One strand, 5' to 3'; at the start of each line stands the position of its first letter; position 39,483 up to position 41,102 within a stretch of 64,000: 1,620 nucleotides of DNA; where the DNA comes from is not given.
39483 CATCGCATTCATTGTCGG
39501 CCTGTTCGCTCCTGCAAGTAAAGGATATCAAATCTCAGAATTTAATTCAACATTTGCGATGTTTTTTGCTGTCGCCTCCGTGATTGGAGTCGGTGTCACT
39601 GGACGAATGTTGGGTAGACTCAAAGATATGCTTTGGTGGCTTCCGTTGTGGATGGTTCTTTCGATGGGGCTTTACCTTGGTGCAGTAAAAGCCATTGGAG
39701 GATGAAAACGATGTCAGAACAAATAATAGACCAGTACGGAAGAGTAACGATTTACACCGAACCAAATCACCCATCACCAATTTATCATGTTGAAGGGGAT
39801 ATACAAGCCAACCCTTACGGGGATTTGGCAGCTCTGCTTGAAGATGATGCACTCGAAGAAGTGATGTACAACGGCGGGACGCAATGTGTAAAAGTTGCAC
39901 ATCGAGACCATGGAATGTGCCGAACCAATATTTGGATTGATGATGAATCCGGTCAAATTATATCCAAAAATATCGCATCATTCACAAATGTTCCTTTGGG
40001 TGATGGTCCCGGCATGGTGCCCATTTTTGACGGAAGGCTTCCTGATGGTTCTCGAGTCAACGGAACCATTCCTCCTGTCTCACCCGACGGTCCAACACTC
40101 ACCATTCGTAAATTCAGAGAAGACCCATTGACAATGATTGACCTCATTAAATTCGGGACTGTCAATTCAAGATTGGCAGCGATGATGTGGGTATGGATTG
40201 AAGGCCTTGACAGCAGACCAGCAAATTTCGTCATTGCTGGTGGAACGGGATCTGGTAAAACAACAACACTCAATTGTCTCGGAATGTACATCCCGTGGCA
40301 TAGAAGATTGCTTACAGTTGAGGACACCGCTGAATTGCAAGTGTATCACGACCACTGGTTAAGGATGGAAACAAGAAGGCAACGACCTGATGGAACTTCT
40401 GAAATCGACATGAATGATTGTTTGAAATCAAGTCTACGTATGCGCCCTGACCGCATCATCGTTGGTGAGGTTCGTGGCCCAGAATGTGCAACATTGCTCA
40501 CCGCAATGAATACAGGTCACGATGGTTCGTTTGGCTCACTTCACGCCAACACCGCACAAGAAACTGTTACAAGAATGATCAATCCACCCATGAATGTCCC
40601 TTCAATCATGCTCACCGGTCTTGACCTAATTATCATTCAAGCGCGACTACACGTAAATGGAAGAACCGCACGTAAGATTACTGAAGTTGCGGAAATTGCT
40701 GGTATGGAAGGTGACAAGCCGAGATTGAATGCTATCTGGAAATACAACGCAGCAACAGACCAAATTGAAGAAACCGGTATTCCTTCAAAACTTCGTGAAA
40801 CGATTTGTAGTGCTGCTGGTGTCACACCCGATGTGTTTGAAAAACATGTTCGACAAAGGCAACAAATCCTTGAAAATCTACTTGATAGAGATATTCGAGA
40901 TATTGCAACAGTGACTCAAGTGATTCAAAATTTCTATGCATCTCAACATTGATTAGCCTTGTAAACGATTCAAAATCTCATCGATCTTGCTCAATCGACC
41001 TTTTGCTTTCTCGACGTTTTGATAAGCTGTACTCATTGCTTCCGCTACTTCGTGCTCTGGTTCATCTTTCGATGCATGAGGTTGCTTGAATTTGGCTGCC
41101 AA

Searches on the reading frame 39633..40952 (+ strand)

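Call 70: search_protein_families(library=pfam, proteins=[window:39633-40952:+], max_evalue=0.00001)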
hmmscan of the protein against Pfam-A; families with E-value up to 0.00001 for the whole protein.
window:39633-40952:+ (439 aa): 1 family
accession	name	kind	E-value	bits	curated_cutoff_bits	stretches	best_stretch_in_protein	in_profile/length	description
PF00437.27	T2SSE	-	5.4e-42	144.2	24.9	1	130-336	71-275/370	Type II/IV secretion system protein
